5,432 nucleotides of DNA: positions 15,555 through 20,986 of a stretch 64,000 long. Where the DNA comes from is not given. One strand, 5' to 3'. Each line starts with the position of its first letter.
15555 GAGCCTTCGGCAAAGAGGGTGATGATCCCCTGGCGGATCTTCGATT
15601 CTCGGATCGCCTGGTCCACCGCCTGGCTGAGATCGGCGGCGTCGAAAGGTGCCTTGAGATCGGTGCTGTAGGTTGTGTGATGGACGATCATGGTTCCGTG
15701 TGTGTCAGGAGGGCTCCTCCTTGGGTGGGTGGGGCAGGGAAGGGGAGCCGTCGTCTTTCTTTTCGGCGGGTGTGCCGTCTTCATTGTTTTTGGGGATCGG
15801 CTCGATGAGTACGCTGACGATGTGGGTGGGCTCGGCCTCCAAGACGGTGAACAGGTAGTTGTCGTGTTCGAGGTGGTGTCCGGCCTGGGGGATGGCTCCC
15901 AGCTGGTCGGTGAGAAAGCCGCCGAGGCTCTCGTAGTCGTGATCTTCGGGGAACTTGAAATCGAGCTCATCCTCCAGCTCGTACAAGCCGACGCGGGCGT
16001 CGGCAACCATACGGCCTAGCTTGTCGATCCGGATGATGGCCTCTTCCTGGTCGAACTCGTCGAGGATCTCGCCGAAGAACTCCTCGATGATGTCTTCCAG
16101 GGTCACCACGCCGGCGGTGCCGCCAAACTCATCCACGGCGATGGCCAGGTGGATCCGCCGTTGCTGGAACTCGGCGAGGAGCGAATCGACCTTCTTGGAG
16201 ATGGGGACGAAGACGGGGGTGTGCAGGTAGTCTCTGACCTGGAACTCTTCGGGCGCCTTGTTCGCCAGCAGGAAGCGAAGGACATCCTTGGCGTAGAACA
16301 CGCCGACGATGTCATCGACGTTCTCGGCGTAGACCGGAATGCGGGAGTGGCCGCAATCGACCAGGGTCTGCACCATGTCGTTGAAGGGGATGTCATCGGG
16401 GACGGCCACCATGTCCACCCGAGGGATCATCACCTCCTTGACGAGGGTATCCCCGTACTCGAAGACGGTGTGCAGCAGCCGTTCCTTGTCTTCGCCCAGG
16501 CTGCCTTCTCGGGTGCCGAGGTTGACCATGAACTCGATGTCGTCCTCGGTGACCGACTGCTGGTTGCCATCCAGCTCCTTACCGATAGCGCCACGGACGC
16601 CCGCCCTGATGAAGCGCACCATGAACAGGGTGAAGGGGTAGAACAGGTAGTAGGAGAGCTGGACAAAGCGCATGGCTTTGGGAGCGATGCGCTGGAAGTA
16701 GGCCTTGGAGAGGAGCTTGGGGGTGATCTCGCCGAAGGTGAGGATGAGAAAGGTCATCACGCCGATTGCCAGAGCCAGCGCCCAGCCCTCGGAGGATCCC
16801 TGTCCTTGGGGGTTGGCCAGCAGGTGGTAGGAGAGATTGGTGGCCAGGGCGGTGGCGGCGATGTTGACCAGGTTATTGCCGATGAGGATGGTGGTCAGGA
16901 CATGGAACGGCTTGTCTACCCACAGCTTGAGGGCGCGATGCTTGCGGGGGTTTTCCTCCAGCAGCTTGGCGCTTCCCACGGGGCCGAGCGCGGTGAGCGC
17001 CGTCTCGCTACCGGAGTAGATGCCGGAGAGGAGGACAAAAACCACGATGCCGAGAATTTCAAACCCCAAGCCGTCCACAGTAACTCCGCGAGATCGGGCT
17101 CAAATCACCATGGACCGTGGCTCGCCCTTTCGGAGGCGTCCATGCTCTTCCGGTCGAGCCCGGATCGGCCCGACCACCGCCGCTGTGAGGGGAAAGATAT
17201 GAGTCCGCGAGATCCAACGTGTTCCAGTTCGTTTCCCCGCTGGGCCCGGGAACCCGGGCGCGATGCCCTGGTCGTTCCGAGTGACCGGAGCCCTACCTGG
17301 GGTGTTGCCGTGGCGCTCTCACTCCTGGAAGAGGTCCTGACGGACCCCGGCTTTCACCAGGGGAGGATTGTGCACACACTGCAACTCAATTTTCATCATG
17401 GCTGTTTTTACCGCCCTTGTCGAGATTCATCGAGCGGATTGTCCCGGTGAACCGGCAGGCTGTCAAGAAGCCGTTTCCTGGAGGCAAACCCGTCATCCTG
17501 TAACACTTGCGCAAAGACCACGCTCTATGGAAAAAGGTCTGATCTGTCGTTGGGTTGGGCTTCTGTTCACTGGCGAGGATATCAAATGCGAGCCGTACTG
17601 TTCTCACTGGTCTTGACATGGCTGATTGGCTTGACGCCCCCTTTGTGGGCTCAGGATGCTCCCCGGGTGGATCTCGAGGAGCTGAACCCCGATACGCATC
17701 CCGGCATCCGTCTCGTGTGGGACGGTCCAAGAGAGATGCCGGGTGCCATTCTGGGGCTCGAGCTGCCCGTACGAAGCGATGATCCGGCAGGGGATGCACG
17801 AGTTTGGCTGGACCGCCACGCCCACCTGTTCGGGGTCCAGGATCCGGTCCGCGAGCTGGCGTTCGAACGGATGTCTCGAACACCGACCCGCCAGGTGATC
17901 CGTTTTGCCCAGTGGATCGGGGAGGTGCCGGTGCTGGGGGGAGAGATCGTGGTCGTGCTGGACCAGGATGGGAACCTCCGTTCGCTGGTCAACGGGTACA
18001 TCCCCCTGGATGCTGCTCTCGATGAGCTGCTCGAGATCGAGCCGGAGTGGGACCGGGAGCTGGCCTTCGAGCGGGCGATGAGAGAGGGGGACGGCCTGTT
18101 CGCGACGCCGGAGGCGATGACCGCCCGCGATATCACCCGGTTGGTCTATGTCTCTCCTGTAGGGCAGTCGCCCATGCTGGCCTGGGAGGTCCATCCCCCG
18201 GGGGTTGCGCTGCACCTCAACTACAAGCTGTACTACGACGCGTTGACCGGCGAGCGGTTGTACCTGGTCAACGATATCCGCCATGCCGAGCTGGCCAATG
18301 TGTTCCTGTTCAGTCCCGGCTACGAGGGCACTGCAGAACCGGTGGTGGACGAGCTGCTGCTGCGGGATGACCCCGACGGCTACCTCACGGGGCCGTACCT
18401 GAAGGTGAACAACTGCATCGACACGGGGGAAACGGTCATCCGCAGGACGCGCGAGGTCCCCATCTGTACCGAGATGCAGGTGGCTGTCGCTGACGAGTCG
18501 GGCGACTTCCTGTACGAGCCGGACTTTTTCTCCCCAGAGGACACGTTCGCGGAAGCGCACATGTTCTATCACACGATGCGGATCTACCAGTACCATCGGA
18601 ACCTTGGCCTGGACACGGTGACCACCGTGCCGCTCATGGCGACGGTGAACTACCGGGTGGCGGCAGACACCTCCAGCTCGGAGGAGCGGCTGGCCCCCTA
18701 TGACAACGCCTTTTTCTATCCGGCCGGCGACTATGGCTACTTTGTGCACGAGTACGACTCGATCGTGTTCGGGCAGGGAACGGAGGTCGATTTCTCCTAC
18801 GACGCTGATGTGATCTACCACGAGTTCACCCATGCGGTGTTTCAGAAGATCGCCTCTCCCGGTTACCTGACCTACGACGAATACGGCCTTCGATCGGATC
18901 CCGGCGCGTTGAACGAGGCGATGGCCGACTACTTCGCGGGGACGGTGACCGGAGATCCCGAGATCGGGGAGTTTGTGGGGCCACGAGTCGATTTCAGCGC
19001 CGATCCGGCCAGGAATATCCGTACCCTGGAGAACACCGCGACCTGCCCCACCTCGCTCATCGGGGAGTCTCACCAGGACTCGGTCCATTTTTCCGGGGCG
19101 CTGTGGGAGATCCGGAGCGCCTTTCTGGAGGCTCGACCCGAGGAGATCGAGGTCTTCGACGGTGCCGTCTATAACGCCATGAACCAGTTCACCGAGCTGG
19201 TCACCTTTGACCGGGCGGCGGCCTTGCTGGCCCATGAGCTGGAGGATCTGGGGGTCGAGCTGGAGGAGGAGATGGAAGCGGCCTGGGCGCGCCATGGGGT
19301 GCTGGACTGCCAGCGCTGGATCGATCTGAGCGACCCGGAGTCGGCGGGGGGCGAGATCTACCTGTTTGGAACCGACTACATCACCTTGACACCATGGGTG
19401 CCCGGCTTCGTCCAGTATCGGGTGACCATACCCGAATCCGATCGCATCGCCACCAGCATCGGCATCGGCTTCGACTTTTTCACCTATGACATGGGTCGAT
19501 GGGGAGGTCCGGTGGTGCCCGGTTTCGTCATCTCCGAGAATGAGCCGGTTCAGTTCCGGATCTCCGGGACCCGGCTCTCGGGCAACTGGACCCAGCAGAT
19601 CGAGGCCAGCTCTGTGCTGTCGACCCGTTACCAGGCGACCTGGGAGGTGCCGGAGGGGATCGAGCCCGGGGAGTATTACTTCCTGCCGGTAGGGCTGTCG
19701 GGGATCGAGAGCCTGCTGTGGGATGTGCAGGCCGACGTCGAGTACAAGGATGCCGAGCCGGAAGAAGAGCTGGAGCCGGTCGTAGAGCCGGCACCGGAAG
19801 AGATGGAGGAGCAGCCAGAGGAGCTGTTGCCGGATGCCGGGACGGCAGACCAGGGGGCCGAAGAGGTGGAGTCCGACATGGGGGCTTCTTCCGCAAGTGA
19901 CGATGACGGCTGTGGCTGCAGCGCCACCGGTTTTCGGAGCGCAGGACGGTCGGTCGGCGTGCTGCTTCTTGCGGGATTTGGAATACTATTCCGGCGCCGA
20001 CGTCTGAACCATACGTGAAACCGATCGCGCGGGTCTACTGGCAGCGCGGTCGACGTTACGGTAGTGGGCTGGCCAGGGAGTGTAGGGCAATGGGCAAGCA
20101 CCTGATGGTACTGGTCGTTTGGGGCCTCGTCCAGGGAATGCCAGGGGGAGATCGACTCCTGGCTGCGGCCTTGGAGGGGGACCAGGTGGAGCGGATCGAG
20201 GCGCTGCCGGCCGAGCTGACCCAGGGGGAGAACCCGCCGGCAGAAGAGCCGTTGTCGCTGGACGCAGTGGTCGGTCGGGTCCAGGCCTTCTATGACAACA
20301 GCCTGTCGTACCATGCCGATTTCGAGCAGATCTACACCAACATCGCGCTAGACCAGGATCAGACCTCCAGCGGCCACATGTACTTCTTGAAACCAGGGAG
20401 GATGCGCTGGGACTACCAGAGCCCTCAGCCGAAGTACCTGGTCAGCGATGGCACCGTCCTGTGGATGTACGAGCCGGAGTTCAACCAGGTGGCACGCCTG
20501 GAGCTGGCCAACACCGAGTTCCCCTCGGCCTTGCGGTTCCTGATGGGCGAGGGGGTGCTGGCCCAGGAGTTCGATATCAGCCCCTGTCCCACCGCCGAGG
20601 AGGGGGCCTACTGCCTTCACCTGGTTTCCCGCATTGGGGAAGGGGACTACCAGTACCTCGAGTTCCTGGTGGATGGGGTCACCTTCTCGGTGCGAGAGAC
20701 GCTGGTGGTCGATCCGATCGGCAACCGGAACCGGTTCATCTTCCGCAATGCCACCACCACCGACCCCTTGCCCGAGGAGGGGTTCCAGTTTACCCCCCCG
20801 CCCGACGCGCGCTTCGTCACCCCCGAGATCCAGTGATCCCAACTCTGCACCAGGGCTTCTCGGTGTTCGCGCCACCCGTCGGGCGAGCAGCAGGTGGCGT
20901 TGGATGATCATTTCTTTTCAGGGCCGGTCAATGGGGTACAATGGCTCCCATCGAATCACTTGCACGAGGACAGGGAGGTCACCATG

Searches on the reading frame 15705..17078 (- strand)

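Call 9: search_protein_families(library=pfam, proteins=[window:15705-17078:-], max_evalue=0.001)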
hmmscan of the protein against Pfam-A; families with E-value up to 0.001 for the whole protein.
window:15705-17078:- (457 aa): 3 families
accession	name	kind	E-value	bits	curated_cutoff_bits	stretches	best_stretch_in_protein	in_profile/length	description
PF01595.25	CNNM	-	1.8e-40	139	28.4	1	10-197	2-180/181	Cyclin M transmembrane N-terminal domain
PF03471.22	CorC_HlyC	-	4.7e-18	65.4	27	1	355-427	6-79/81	Transporter associated domain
PF00571.33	CBS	-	3.7e-13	50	24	2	281-334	1-55/57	CBS domain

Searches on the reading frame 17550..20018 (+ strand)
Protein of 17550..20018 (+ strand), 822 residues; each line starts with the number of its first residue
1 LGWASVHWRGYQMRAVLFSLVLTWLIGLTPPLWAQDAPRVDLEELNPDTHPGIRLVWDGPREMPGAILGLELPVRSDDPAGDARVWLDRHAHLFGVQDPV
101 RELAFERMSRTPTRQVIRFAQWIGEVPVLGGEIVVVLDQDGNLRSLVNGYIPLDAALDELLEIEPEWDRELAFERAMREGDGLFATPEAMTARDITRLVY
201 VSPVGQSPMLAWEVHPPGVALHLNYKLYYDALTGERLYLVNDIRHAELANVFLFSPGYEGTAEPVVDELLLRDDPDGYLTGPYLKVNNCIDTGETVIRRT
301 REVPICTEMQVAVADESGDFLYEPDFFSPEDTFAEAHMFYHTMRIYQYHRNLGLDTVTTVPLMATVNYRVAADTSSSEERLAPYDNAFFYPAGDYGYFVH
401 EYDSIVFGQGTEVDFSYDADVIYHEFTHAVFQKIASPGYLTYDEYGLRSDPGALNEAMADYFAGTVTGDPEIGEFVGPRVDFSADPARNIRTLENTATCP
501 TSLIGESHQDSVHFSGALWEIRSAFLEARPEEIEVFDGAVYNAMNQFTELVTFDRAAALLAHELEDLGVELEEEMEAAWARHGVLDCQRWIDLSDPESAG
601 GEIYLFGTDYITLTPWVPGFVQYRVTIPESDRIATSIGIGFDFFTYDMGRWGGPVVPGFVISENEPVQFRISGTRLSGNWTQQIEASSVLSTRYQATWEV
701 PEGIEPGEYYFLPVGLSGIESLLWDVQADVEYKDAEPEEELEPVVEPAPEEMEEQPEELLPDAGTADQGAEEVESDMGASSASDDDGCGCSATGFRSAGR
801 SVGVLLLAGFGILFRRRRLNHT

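Call 9: search_protein_families(library=pfam, proteins=[window:17550-20018:+], max_evalue=0.001)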
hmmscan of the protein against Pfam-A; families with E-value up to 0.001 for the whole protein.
window:17550-20018:+ (822 aa): 1 family
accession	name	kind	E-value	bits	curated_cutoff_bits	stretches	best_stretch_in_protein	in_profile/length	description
PF07504.19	FTP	-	0.00013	22.2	21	1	116-147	17-48/51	Fungalysin/Thermolysin Propeptide Motif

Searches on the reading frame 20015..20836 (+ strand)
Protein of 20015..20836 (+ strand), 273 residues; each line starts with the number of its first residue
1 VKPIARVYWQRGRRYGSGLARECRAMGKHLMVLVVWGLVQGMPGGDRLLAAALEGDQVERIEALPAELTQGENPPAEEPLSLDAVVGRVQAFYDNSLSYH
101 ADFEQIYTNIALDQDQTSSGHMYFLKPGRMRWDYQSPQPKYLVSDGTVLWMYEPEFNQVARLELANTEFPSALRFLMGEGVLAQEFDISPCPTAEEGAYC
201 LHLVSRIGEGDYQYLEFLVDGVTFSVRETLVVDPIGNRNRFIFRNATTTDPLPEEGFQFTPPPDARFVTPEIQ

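Call 9: search_protein_families(library=pfam, proteins=[window:20015-20836:+], max_evalue=0.001)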
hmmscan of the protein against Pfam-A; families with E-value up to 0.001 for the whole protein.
window:20015-20836:+ (273 aa): 2 families
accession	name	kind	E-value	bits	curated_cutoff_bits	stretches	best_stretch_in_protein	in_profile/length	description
PF03548.22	LolA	-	1.2e-24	87.4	23.6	1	97-260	4-165/165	Outer membrane lipoprotein carrier protein LolA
PF09865.15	DUF2092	-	0.00019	21.4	21.2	0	240-268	181-209/212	Predicted periplasmic protein (DUF2092)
